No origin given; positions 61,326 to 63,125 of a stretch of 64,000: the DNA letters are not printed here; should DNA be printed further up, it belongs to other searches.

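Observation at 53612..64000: AOR-led operon with four enzymes embedded between the ABC permeases and their binding protein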

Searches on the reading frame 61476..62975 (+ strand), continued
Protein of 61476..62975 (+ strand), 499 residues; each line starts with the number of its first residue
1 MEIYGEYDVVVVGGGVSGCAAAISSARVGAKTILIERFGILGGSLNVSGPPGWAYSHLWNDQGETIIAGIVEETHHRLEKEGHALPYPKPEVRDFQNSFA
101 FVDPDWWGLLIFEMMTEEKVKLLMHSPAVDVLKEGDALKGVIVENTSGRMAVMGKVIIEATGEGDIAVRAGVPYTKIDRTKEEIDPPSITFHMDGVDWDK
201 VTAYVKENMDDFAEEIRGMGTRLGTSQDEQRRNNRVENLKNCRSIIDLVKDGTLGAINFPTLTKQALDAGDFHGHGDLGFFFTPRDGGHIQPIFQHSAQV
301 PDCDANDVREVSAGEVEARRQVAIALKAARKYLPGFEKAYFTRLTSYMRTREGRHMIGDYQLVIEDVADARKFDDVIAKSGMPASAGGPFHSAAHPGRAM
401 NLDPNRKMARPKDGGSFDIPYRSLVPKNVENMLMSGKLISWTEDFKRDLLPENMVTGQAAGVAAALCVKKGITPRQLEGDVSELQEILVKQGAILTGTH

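Call 53: fold_search(model_id=the predicted structure, library=pdb)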
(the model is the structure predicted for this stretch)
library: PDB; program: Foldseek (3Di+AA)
matches with E <= 10: 1981; with E <= 0.001: 1447
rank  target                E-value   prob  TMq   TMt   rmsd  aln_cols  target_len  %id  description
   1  3oz2                  5.4e-16  1.00  0.44  0.54   9.0       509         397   14  Crystal structure of a geranylgeranyl bacteriochlorophyll reductase-like (Ta0516) from Thermoplasma acidophilum at 1.60  (released 2010-10-27)
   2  8zop                  4.8e-13  1.00  0.40  0.48   9.9       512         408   13  Structure of FasV in complex with FAD (released 2025-04-02)
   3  8urd_C                9.4e-13  1.00  0.39  0.46  10.6       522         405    9  Bacillus niacini flavin monooxygenase with bound (2,6)DHP (released 2024-09-18)
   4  1d4c_A                1.0e-12  1.00  0.37  0.33  12.7       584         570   14  CRYSTAL STRUCTURE OF THE UNCOMPLEXED FORM OF THE FLAVOCYTOCHROME C FUMARATE REDUCTASE OF SHEWANELLA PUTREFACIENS STRAI (released 1999-12-01)
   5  1kss                  1.0e-12  1.00  0.37  0.33  13.2       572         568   14  Crystal Structure of His505Ala Mutant Flavocytochrome c3 from Shewanella frigidimarina (released 2002-08-14)
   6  1ksu_A                2.0e-12  1.00  0.37  0.33  13.0       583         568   12  Crystal Structure of His505Tyr Mutant Flavocytochrome c3 from Shewanella frigidimarina (released 2002-08-14)
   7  1lj1_A                2.0e-12  1.00  0.37  0.33  13.1       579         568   13  Crystal structure of Q363F/R402A mutant flavocytochrome c3 (released 2002-11-06)
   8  6ain_B                2.5e-12  1.00  0.40  0.48  10.3       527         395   11  Crystal structure of p-nitrophenol 4-monooxygenase PnpA from Pseudomonas putida DLL-E4 (released 2018-10-31)
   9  2b7r                  2.5e-12  1.00  0.35  0.32  13.5       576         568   12  Structure of E378D mutant flavocytochrome c3 (released 2006-05-23)
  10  1q9i                  2.7e-12  1.00  0.36  0.32  13.3       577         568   12  The A251C:S430C double mutant of flavocytochrome c3 from Shewanella frigidimarina (released 2004-05-04)
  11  1m64_A                3.2e-12  1.00  0.37  0.33  14.7       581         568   13  Crystal structure of Q363F mutant flavocytochrome c3 (released 2002-11-06)
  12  1e39                  4.4e-12  1.00  0.38  0.34  12.8       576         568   13  Flavocytochrome C3 from Shewanella frigidimarina histidine 365 mutated to alanine (released 2000-09-18)
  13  1qjd                  4.6e-12  1.00  0.37  0.33  13.0       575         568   12  Flavocytochrome C3 from Shewanella frigidimarina (released 1999-11-21)
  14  6aio_B                5.9e-12  1.00  0.39  0.48  11.4       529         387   10  Crystal structure of p-nitrophenol 4-monooxygenase PnpA from Pseudomonas putida DLL-E4 (released 2018-10-31)
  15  1jrx_A                5.9e-12  1.00  0.36  0.32  13.1       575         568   14  Crystal structure of Arg402Ala mutant flavocytochrome c3 from Shewanella frigidimarina (released 2001-11-02)
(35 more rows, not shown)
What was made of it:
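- Sarcosine oxidase, proline dehydrogenase and NikD appear among the flavoenzyme's fold matches (call 53).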

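Call 55: find_encoding_contigs(protein=P0348, flank=10000, max_places=1)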
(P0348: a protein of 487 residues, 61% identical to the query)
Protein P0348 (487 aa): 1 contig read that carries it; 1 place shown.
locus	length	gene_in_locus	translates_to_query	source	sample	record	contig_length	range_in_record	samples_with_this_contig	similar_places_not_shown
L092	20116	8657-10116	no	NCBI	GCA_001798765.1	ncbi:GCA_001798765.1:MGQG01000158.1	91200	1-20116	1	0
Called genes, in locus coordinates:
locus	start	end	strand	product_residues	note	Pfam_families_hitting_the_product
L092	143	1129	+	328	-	PF03401:TctC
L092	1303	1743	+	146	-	PF17645:Amdase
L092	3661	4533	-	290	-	PF04909:Amidohydro_2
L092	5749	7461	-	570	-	PF24696:UGSC (weak)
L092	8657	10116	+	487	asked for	PF00890:FAD_binding_2 (weak), PF01134:GIDA (faint), PF12831:FAD_oxidored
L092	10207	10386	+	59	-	-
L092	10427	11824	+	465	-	PF00496:SBP_bac_5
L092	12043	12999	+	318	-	PF19300:BPD_transp_1_N, PF00528:BPD_transp_1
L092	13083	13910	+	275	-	PF12911:OppC_N, PF00528:BPD_transp_1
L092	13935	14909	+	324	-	PF00005:ABC_tran, PF08352:oligo_HPY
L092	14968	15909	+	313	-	PF00005:ABC_tran, PF08352:oligo_HPY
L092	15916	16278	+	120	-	-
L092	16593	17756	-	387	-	PF07690:MFS_1, PF12832:MFS_1_like, PF07690:MFS_1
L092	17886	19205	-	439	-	PF06808:DctM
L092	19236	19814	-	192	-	PF04290:DctQ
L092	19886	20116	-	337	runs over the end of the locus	PF03480:DctP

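Call 56: find_encoding_contigs(protein=P0335, flank=10000, max_places=1)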
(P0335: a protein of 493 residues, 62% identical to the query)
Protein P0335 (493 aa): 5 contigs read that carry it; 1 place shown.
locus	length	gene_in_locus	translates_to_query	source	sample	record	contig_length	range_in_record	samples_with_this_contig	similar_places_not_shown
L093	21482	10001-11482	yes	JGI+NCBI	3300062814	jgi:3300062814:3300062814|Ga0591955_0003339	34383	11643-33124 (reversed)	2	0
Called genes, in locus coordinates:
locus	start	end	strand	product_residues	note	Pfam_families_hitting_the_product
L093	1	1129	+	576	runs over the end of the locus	PF24696:UGSC (weak)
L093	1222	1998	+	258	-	PF17645:Amdase, PF01177:Asp_Glu_race (weak)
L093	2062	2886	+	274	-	-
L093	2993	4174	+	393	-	PF16868:NMT1_3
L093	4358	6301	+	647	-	PF06808:DctM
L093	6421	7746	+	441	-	PF01946:Thi4 (weak), PF00890:FAD_binding_2 (faint), PF01134:GIDA (faint), PF01266:DAO (faint), PF07992:Pyr_redox_2 (faint), PF12831:FAD_oxidored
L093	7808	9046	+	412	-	PF00465:Fe-ADH, PF13685:Fe-ADH_2, PF25137:ADH_Fe_C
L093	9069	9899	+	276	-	-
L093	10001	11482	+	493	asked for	PF00890:FAD_binding_2 (weak), PF01134:GIDA (weak), PF03486:HI0933_like (faint), PF12831:FAD_oxidored, PF13450:NAD_binding_8 (weak)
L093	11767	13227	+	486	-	PF13240:Zn_Ribbon_1 (weak)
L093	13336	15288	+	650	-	PF00724:Oxidored_FMN, PF00890:FAD_binding_2, PF01266:DAO (weak), PF03486:HI0933_like (weak), PF07992:Pyr_redox_2, PF12831:FAD_oxidored, PF13450:NAD_binding_8 (weak), PF00070:Pyr_redox, +4 more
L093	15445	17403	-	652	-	PF00724:Oxidored_FMN, PF00890:FAD_binding_2, PF03486:HI0933_like (weak), PF07992:Pyr_redox_2, PF12831:FAD_oxidored, PF13450:NAD_binding_8 (weak), PF13738:Pyr_redox_3 (weak), PF00070:Pyr_redox (weak), +3 more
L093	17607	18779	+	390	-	PF13407:Peripla_BP_4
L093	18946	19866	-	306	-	PF00126:HTH_1, PF03466:LysR_substrate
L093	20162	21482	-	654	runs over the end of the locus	PF00724:Oxidored_FMN, PF00070:Pyr_redox (weak), PF00890:FAD_binding_2, PF01134:GIDA (weak), PF07992:Pyr_redox_2, PF12831:FAD_oxidored, PF13450:NAD_binding_8, PF00070:Pyr_redox, +8 more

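Call 60: search_protein_families(library=ncbifam, proteins=[L093:2053-2886:+, L093:9069-9899:+, L093:8-1129:+, L093:1222-1998:+, L093:6421-7746:+, L093:11767-13227:+, L092:5749-7461:-, L092:3661-4533:-], max_evalue=0.001)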
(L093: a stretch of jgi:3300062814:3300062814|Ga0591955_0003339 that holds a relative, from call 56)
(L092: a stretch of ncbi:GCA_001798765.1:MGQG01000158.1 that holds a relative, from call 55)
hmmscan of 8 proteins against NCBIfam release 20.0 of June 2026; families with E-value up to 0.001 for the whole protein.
L093:2053-2886:+ (277 aa): 2 families
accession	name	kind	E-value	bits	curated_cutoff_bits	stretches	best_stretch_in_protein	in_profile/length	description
TIGR00276.1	TIGR00276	equivalog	3.3e-13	49.3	200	1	127-198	129-198/337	tRNA epoxyqueuosine(34) reductase QueG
TIGR02486.1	RDH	subfamily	1.2e-10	41.8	160.35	1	132-268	154-279/314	reductive dehalogenase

L093:9069-9899:+ (276 aa): 2 families
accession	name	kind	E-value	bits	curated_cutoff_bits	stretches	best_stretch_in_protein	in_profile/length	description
TIGR00276.1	TIGR00276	equivalog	1.9e-07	30.4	200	1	164-241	134-208/337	tRNA epoxyqueuosine(34) reductase QueG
TIGR02486.1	RDH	subfamily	2.3e-05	24.4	160.35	1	166-237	156-232/314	reductive dehalogenase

L093:8-1129:+ (373 aa): 0 families

L093:1222-1998:+ (258 aa): 2 families
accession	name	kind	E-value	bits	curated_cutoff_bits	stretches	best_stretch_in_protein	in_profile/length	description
NF052327.1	arylmal_decarb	equivalog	3.2e-37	128.4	225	1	63-254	40-230/231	arylmalonate decarboxylase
TIGR02990.1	ectoine_eutA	equivalog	3e-32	112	318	1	24-254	7-237/239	ectoine utilization protein EutA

L093:6421-7746:+ (441 aa): 32 families (the best 25 are shown)
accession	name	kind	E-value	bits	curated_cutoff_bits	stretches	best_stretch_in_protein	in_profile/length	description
NF041080.1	DGGGPL_reductase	equivalog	2.2e-08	33.4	580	1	32-181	3-158/447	digeranylgeranylglycerophospholipid reductase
NF005508.0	PRK07121.1-1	equivalog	2.2e-08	33.1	537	1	29-70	19-60/497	FAD-binding protein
TIGR02032.1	GG-red-SF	subfamily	1e-07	32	158.8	1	32-178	2-147/297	geranylgeranyl reductase family protein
NF004789.0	PRK06134.1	subfamily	1.6e-07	30.3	747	1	28-70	10-52/581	FAD-dependent oxidoreductase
NF005511.0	PRK07121.1-4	equivalog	1.8e-07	30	466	1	24-82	14-72/553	FAD-binding protein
NF005510.0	PRK07121.1-3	subfamily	2.5e-07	29.8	481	1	29-73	21-65/492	FAD-binding protein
NF006130.0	PRK08274.1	equivalog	3.5e-07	29.4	369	1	30-61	5-36/467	FAD-dependent tricarballylate dehydrogenase TcuA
NF009477.0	PRK12843.1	equivalog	1.1e-06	27.4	758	1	29-70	15-56/578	FAD-dependent oxidoreductase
TIGR00292.1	TIGR00292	equivalog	1.3e-06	27.9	148.3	1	28-161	19-143/254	sulfide-dependent adenosine diphosphate thiazole synthase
TIGR01292.1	TRX_reduct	equivalog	2.1e-06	26.8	343.45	1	32-82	2-52/300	thioredoxin-disulfide reductase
NF005512.0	PRK07121.1-5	subfamily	4.1e-06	25.6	812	1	30-70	21-61/489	FAD-binding protein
TIGR01372.1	soxA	subfamily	9.4e-06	23.7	1164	1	19-68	157-206/996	sarcosine oxidase subunit alpha family protein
NF003725.0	PRK05329.2-4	equivalog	1.3e-05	24.4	345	0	29-65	7-43/429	glycerol-3-phosphate dehydrogenase subunit GlpB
NF005882.1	PRK07843.1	equivalog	2.6e-05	22.8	788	0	31-69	2-40/547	3-oxosteroid 1-dehydrogenase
NF041891.1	hdrA_Methbact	equivalog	2.8e-05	22.5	1300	1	32-68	135-171/762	ferredoxin:CoB-CoM heterodisulfide reductase subunit HdrA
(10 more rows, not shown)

L093:11767-13227:+ (486 aa): 0 families

L092:5749-7461:- (570 aa): 2 families
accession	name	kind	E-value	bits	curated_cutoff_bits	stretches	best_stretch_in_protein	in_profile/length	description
NF041046.1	UGSC_fam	equivalog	9.1e-05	22.5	125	1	35-137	4-102/147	UGSC family (seleno)protein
TIGR00150.1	T6A_YjeE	equivalog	0.00013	21.9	60.1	1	79-164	4-84/135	tRNA (adenosine(37)-N6)-threonylcarbamoyltransferase complex ATPase subunit type 1 TsaE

L092:3661-4533:- (290 aa): 1 family
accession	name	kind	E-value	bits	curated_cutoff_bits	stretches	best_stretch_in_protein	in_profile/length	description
NF042924.1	SlmHylase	equivalog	1.8e-58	198.1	500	1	4-289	11-297/299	4-sulfomuconolactone hydrolase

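Call 76: find_encoding_contigs(protein=P0257, flank=10000, max_places=2)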
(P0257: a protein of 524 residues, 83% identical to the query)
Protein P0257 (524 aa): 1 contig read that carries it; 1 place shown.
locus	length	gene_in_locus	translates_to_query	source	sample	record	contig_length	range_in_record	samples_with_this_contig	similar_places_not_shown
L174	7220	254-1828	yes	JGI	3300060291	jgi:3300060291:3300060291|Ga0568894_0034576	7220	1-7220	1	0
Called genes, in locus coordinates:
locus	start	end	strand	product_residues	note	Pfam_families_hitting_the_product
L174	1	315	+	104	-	?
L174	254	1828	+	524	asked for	PF00890:FAD_binding_2 (weak), PF01134:GIDA (weak), PF01266:DAO (weak), PF12831:FAD_oxidored, PF13450:NAD_binding_8 (weak)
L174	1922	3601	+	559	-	PF00496:SBP_bac_5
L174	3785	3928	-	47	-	-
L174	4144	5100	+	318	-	PF19300:BPD_transp_1_N, PF00528:BPD_transp_1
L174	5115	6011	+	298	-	PF12911:OppC_N, PF00528:BPD_transp_1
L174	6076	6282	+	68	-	PF00890:FAD_binding_2 (weak), PF01134:GIDA (weak)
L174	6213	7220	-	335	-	?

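Call 78: search_solved_structures(query=A1, max_evalue=0.001)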
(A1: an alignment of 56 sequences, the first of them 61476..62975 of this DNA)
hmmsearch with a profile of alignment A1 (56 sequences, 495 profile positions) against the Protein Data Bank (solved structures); distinct sequences matched with E-value up to 0.001: 97 (the best 60 are shown).
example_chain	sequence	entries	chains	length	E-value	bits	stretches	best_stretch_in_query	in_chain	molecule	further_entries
1q9i_A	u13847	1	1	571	1.1e-08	37.3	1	7-47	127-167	flavocytochrome c3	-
1jrz_A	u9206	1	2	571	1.6e-08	36.8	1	7-47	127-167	FLAVOCYTOCHROME C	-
2b7s_A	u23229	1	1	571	1.6e-08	36.8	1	7-47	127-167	Fumarate reductase flavoprotein subunit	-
1jry_A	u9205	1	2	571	1.6e-08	36.8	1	7-47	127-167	FLAVOCYTOCHROME C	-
1jrx_A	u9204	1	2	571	1.6e-08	36.8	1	7-47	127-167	FLAVOCYTOCHROME C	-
1ksu_A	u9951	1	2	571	1.6e-08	36.8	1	7-47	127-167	flavocytochrome c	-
1p2e_A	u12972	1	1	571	1.6e-08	36.8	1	7-47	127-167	flavocytochrome c3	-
1qjd_A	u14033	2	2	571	1.6e-08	36.8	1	7-47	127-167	FLAVOCYTOCHROME C3 | Fumarate reductase flavoprotein subunit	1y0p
1p2h_A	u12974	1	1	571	1.6e-08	36.8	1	7-47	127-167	flavocytochrome c3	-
1lj1_A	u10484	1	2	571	1.6e-08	36.8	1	7-47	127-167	flavocytochrome c3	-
1e39_A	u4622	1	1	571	1.6e-08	36.8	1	7-47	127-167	FUMARATE REDUCTASE FLAVOPROTEIN SUBUNIT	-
2b7r_A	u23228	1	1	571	1.6e-08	36.8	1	7-47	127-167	Fumarate reductase flavoprotein subunit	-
1m64_A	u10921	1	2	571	1.6e-08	36.8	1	7-47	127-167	flavocytochrome c3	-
1jeh_A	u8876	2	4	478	2e-08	36.4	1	6-59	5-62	DIHYDROLIPOAMIDE DEHYDROGENASE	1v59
2qae_A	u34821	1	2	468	5.2e-08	35.1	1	7-57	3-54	Dihydrolipoyl dehydrogenase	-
3oz2_A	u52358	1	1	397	3.3e-05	25.8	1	6-170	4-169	Digeranylgeranylglycerophospholipid reductase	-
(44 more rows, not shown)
